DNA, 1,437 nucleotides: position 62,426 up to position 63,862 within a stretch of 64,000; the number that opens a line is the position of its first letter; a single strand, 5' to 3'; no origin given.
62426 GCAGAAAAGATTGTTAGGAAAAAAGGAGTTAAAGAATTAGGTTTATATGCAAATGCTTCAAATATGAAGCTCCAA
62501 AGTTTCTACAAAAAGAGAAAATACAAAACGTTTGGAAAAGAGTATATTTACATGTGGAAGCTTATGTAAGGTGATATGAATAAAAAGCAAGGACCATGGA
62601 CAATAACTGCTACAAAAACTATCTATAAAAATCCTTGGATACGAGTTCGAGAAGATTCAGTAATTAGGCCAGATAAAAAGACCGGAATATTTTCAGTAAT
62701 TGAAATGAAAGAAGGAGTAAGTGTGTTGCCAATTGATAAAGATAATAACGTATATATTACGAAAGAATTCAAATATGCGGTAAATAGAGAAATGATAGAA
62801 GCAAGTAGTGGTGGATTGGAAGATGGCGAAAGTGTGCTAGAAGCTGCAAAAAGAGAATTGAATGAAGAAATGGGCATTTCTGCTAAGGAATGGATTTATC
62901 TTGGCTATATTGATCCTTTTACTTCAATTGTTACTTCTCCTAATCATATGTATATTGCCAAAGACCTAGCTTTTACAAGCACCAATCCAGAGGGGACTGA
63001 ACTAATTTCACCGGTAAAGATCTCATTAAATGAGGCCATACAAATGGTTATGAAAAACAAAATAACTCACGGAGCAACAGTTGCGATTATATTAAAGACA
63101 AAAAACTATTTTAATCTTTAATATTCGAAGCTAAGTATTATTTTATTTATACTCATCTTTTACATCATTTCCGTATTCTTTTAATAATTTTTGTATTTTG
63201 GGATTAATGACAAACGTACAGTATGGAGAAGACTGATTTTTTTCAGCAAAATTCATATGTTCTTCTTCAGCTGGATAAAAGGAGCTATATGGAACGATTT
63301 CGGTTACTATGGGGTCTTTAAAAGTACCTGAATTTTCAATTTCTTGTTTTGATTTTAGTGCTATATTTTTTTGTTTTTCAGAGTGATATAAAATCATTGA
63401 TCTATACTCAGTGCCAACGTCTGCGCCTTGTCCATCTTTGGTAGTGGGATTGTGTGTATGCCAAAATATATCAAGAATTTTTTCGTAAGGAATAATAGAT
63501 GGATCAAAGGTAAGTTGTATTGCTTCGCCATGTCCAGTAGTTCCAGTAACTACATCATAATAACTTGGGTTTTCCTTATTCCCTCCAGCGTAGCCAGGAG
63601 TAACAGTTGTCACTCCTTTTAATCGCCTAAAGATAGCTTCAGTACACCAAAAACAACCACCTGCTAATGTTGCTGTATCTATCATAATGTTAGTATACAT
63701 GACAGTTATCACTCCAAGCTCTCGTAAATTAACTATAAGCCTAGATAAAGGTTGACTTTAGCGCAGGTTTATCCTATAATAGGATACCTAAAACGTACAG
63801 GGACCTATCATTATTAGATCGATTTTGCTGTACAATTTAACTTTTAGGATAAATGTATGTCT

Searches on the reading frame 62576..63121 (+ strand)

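Call 29: search_protein_families(library=pfam, proteins=[window:62576-63121:+], max_evalue=0.001)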
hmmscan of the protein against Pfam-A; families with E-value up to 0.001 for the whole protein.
window:62576-63121:+ (181 aa): 1 family
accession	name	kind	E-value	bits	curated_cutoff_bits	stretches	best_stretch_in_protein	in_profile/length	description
PF00293.34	NUDIX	-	9.3e-11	42.3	21.1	1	47-141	5-104/134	NUDIX domain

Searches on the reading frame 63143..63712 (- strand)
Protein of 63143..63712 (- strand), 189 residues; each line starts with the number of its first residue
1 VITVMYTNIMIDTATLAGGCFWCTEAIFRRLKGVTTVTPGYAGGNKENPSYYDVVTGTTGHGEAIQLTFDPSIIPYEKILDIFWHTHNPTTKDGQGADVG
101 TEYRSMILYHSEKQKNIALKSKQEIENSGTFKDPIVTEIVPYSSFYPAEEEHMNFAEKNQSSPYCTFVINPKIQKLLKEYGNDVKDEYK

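Call 29: search_protein_families(library=pfam, proteins=[window:63143-63712:-], max_evalue=0.001)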
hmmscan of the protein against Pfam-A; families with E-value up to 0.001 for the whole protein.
window:63143-63712:- (189 aa): 1 family
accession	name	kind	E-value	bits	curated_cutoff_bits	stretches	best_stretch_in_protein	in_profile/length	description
PF01625.27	PMSR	-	6.6e-61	205.5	23.7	1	13-165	1-152/153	Peptide methionine sulfoxide reductase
